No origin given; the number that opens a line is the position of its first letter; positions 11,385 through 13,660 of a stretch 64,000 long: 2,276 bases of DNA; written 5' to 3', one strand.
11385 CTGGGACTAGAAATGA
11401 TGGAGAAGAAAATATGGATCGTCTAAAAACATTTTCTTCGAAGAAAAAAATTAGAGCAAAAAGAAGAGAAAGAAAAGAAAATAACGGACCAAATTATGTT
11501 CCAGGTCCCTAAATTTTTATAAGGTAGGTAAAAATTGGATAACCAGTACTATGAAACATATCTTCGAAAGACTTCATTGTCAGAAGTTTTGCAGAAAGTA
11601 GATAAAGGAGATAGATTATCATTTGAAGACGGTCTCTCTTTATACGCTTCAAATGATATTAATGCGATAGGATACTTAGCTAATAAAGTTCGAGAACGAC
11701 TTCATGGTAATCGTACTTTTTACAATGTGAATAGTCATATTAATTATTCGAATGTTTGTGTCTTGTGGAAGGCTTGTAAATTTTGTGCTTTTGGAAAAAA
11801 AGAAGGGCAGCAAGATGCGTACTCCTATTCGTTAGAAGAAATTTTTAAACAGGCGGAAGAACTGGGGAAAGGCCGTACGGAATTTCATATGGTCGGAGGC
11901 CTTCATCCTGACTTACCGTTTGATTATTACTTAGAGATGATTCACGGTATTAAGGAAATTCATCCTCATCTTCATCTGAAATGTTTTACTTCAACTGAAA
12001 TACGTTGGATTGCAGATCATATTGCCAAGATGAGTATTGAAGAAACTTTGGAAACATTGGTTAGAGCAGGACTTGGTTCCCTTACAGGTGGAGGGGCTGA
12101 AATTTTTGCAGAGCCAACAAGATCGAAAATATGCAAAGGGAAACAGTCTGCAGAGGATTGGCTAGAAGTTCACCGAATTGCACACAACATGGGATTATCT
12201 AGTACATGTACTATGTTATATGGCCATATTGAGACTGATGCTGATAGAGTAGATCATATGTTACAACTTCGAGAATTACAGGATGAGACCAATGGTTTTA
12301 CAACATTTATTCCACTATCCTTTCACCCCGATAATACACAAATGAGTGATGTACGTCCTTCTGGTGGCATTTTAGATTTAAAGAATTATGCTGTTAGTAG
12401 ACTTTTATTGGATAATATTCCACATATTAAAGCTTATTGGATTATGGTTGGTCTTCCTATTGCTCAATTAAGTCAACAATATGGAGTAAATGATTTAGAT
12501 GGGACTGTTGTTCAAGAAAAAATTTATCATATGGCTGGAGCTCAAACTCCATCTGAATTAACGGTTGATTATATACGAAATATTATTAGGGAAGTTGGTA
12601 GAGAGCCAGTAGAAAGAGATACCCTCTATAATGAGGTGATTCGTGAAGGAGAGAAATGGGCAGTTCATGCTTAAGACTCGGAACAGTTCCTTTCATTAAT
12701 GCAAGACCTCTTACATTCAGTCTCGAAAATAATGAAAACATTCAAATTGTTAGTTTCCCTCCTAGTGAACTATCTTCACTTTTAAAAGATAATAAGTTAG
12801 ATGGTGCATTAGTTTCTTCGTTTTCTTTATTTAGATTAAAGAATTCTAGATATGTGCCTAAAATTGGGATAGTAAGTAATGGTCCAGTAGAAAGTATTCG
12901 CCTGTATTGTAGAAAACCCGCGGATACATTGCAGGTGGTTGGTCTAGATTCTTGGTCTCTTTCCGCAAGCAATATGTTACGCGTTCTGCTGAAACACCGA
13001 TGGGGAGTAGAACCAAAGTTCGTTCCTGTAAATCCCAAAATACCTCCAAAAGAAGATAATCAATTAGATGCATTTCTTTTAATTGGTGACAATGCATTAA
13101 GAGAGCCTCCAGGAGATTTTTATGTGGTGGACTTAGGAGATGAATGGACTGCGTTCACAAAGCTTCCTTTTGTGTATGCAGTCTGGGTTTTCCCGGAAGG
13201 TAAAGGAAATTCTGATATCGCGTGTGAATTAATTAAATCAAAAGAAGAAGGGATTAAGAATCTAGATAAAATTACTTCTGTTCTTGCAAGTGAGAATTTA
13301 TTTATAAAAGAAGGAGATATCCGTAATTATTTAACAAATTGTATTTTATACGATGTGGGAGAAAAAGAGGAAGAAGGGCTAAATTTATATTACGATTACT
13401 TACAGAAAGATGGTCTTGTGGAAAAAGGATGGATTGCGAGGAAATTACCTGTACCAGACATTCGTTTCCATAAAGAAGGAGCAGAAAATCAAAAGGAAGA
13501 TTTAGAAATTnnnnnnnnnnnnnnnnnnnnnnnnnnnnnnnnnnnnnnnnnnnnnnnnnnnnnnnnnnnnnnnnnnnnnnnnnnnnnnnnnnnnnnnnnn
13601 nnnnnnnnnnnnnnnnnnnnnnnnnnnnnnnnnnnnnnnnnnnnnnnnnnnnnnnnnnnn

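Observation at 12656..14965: MqnA (chorismate dehydratase) fused in frame to an amidase-signature enzyme inside the futalosine cluster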

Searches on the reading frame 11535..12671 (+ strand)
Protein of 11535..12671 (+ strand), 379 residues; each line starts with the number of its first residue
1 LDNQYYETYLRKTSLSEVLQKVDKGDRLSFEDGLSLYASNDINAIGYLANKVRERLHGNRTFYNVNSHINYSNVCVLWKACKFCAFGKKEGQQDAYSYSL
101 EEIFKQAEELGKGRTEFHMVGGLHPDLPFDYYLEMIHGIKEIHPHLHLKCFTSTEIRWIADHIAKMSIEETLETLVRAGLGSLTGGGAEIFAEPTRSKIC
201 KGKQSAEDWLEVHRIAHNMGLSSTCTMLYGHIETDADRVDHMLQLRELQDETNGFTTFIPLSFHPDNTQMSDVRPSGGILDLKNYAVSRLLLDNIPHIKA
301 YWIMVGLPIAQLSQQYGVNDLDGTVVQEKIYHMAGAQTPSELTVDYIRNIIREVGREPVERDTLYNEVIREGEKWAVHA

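Call 3: search_protein_families(library=pfam, proteins=[window:11535-12671:+])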
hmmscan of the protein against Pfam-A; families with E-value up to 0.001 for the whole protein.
window:11535-12671:+ (379 aa): 2 families
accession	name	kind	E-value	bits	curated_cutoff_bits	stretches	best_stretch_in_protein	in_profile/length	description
PF04055.27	Radical_SAM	-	2.4e-19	70.6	29.5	1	80-242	10-163/166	Radical SAM superfamily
PF19288.4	CofH_C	-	9.5e-16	58.2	27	1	253-366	2-117/125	CofH/MqnC C-terminal region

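Call 4: search_protein_families(library=ncbifam, proteins=[window:11535-12671:+])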
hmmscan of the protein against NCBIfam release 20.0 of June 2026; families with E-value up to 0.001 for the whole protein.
window:11535-12671:+ (379 aa): 15 families
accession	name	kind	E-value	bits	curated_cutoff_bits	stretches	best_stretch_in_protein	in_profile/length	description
TIGR03700.1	mena_SCO4494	equivalog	7.7e-148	492.1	434.55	1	19-368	2-351/351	aminofutalosine synthase MqnE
TIGR03699.1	menaquin_MqnC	equivalog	2.1e-108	362.2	428.1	1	27-367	2-341/342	cyclic dehypoxanthinyl futalosine synthase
NF006276.0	PRK08444.1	equivalog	5.3e-106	354.6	560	1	17-368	2-350/353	aminofutalosine synthase MqnE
TIGR00423.1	TIGR00423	subfamily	5.8e-106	354.2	260.25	1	62-367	2-309/310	CofH family radical SAM protein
TIGR03551.1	F420_cofH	equivalog_domain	1.1e-94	317.1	374.1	1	37-368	10-345/345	5-amino-6-(D-ribitylamino)uracil--L-tyrosine 4-hydroxyphenyl transferase CofH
NF005609.0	PRK07360.1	equivalog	9e-94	314.3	426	1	12-369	5-369/374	7,8-didemethyl-8-hydroxy-5-deazariboflavin synthase subunit CofH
NF006687.0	PRK09234.1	equivalog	9.6e-82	275.4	1018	1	15-373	479-842/849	bifunctional FO biosynthesis protein CofGH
NF006277.0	PRK08445.1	equivalog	6.1e-81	272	576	1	27-366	3-343/348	dehypoxanthine futalosine cyclase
NF004580.0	PRK05926.1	equivalog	5.1e-70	236.5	583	1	11-359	11-363/370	hypothetical protein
TIGR03910.1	pyrrolys_PylB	equivalog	1.9e-11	43.4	348.2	1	13-294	3-270/347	methylornithine synthase PylB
TIGR03957.1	rSAM_HmdB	equivalog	2.4e-08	33.6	320.9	1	201-357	162-314/317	5,10-methenyltetrahydromethanopterin hydrogenase cofactor biosynthesis protein HmdB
TIGR03550.1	F420_cofG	equivalog_domain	5.6e-08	32.3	213.35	1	68-375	7-312/322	7,8-didemethyl-8-hydroxy-5-deazariboflavin synthase CofG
TIGR00433.2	bioB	equivalog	4.2e-05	22.9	225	0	29-252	4-215/307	biotin synthase BioB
TIGR03956.1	rSAM_HydE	equivalog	4.7e-05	22.8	254.6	1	28-145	11-128/340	[FeFe] hydrogenase H-cluster radical SAM maturase HydE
NF045502.1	variant_rSAM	domain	0.00038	19.5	125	1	67-211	129-278/357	radical SAM protein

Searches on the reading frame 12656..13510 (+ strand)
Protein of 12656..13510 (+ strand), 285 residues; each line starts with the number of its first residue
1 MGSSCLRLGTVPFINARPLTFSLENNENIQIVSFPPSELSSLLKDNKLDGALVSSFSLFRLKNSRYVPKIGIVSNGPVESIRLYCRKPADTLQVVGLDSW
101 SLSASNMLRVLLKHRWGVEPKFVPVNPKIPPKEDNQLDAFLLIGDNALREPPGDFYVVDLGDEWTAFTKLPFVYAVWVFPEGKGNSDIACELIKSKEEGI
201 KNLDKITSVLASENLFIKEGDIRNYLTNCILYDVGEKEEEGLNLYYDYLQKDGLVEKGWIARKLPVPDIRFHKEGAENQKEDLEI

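Call 9: search_protein_families(library=ncbifam, proteins=[window:12656-13510:+], max_evalue=0.01)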
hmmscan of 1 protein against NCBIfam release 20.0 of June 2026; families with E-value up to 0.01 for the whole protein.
window:12656-13510:+ (285 aa): 0 families

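Call 10: search_solved_structures(query=window:12656-13510:+, max_evalue=0.01, show_alignments=2)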
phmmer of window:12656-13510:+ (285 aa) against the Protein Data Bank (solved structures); distinct sequences matched with E-value up to 0.01: 9.
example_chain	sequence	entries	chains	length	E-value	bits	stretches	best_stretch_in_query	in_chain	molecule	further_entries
7ahr_A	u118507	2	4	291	3.3e-14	55.8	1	7-179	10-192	Chorismate dehydratase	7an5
2nxo_A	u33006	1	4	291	3.3e-14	55.8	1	7-179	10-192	Hypothetical protein SCO4506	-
7an9_A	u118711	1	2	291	3.6e-14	55.7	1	7-179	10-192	Chorismate dehydratase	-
2i6e_A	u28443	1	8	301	5.3e-14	55.1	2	7-153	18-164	Hypothetical protein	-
6o9a_A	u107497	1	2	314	6.7e-14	54.8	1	7-153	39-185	Chorismate dehydratase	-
7an8_A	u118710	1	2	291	8.7e-14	54.4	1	7-179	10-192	Chorismate dehydratase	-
7an7_A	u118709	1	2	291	1.6e-13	53.5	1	7-179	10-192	Chorismate dehydratase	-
7ywc_A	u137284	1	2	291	1.6e-13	53.5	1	7-179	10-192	Chorismate dehydratase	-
7an6_A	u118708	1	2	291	4.1e-13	52.2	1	7-179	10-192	Chorismate dehydratase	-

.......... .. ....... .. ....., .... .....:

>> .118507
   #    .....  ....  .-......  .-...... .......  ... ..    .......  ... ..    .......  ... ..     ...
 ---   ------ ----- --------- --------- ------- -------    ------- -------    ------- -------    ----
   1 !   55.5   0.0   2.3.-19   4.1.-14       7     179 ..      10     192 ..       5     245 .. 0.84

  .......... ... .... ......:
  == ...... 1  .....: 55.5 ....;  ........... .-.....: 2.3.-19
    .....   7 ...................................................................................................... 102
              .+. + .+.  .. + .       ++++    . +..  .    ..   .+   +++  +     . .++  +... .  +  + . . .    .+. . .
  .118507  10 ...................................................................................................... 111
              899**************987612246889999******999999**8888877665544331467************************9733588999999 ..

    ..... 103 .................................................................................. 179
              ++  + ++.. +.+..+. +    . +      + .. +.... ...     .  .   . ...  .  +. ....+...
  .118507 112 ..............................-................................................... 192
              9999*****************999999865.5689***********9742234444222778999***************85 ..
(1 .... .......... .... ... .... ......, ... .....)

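Call 23: find_related_loci(query=A2, collection=genome_contigs, flank=7000)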
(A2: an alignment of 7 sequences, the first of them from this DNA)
Query A2 (260 aa) in genome_contigs; peptide patterns used: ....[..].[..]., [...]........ (x = any residue, [..] = any of these).
91 stretches matched a pattern; 53 encode a relative of the query (tblastn E <= 1e-3); 53 distinct loci.
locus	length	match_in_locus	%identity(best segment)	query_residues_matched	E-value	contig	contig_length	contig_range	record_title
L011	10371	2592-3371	91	1-260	3e-160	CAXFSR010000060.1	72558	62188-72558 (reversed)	MAG TPA_asm: uncultured Nitrospinaceae bacterium isolate ERR599111_metabat2_112 genome assembly, contig: ERZ841489.93596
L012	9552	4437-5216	90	1-260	5e-160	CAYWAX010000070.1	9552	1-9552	MAG TPA_asm: uncultured Nitrospinaceae bacterium isolate binchicken_co46_903 genome assembly, contig: NODE_14107_length_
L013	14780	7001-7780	88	1-260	1e-158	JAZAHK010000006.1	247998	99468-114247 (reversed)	MAG: Nitrospinota bacterium isolate XB_MAG82 DB_MAG82_0006, whole genome shotgun sequence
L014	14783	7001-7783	58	1-259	6e-104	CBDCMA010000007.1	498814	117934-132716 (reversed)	MAG: bacterium isolate 6263ad5f-5925-4d78-8ae4-828cafc75c34 genome assembly, contig: contig_7, whole genome shotgun sequ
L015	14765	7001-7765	58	3-259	5e-103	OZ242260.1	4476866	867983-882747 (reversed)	MAG: bacterium isolate ae33526c-e769-4de9-a2b0-9dbe0155474d genome assembly, chromosome: 1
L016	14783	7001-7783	57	1-259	8e-102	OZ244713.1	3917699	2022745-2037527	MAG: bacterium isolate e5014806-8d25-4488-8218-63b8719b0073 genome assembly, chromosome: 1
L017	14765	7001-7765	57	3-259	9e-102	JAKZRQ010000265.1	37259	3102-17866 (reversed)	MAG: Pseudomonadales bacterium isolate Langseth_MAG_00011 Langseth_MAG_00011_000000000265, whole genome shotgun sequence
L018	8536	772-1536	58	5-259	2e-101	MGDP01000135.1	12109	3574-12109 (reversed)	MAG: Candidatus Tectomicrobia bacterium RIFCSPLOWO2_12_FULL_69_37 rifcsplowo2_12_scaffold_40604, whole genome shotgun se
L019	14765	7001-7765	61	6-259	2e-101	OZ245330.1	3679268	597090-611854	MAG: bacterium isolate c16666b3-4bf0-4dcb-aaf0-864fdfc57c8a genome assembly, chromosome: 1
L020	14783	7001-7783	57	1-259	1e-101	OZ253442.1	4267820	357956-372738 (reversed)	MAG: bacterium isolate e26f613c-7608-46b1-ae07-a2f8df169297 genome assembly, chromosome: 1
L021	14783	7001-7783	57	1-259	1e-101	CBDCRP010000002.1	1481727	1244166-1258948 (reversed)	MAG: bacterium isolate c343b5c3-9596-4089-b975-978780b2b10b genome assembly, contig: contig_2, whole genome shotgun sequ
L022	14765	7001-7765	58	3-259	4e-101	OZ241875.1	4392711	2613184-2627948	MAG: bacterium isolate fde39c58-18aa-4d93-bb40-cd1cf9ece30f genome assembly, chromosome: 1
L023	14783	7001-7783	58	1-259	2e-100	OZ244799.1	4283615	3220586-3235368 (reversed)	MAG: bacterium isolate fda9cd22-9c8c-44c4-8321-deb2e702e096 genome assembly, chromosome: 1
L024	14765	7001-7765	57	3-259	4e-100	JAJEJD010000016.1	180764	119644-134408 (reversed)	MAG: bacterium isolate p16x63bins.49 k141_118490, whole genome shotgun sequence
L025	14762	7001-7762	57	4-259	7e-100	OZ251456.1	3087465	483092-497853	MAG: bacterium isolate 40c3c2bc-7189-494c-ad94-02bb7458a69d genome assembly, chromosome: 1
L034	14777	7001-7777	55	1-259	2e-94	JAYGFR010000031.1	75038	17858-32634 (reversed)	MAG: Nitrospinota bacterium isolate OC6_4000m_MAG_328 OC6_4000m_contig_3170613, whole genome shotgun sequence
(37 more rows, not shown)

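Call 52: search_protein_families(library=pfam, proteins=[L019:7951-8985:+, L019:9607-10716:+, L019:10780-11709:+, L019:10234-11703:-, L034:7698-8621:+, L034:7830-8606:-, L034:9978-10766:-, L034:10766-11572:-, L015:9331-10119:+, L015:10147-11883:+], max_evalue=0.001)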
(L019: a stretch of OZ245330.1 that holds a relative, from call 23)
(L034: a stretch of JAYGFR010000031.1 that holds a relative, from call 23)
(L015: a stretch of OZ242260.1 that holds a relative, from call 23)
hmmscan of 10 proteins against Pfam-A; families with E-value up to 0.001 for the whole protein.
L019:7951-8985:+ (345 aa): 0 families

L019:9607-10716:+ (370 aa): 1 family
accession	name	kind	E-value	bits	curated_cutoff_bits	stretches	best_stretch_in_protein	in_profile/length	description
PF02445.21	NadA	-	1.4e-85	287.5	27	1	53-368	1-295/295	Quinolinate synthetase A protein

L019:10780-11709:+ (310 aa): 2 families
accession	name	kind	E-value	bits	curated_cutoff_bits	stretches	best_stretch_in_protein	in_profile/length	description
PF01729.25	QRPTase_C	-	1.4e-39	135.9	23.1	1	128-304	1-169/169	Quinolinate phosphoribosyl transferase, C-terminal domain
PF02749.22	QRPTase_N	-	5.9e-16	58.9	27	1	42-126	10-82/82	Quinolinate phosphoribosyl transferase, N-terminal domain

L019:10234-11703:- (489 aa): 0 families

L034:7698-8621:+ (308 aa): 3 families
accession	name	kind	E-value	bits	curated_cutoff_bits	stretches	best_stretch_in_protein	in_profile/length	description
PF04191.18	PEMT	-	3.8e-13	50.2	25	1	144-212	40-104/105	Phospholipid methyltransferase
PF04140.19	ICMT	-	4.5e-07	30.6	24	1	120-206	6-93/95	Isoprenylcysteine carboxyl methyltransferase (ICMT) family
PF01222.22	ERG4_ERG24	-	0.00048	19.5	27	0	143-222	344-424/432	Ergosterol biosynthesis ERG4/ERG24 family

L034:7830-8606:- (258 aa): 0 families

L034:9978-10766:- (262 aa): 0 families

L034:10766-11572:- (268 aa): 1 family
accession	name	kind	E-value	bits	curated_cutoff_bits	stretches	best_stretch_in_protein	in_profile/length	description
PF02452.23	PemK_toxin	-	2.8e-14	53.7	23.1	1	169-267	2-109/109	PemK-like, MazF-like toxin of type II toxin-antitoxin system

L015:9331-10119:+ (263 aa): 3 families
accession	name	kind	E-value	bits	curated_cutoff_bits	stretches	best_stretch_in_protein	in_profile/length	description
PF00561.26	Abhydrolase_1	-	2.2e-27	96.8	25.8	1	21-247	2-245/245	alpha/beta hydrolase fold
PF12697.13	Abhydrolase_6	-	2.6e-22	81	26.3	1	23-252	2-216/217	Alpha/beta hydrolase family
PF12146.15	Hydrolase_4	-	1.2e-20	74.3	27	1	23-245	8-237/239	Serine aminopeptidase, S33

L015:10147-11883:+ (579 aa): 2 families
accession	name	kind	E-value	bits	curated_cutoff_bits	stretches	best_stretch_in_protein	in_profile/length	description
PF00211.25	Guanylate_cyc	-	9.1e-18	64.9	21.9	1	376-515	7-141/183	Adenylate and Guanylate cyclase catalytic domain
PF00111.32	Fer2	-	1.5e-09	38.1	21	1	272-345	8-76/77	2Fe-2S iron-sulfur cluster binding domain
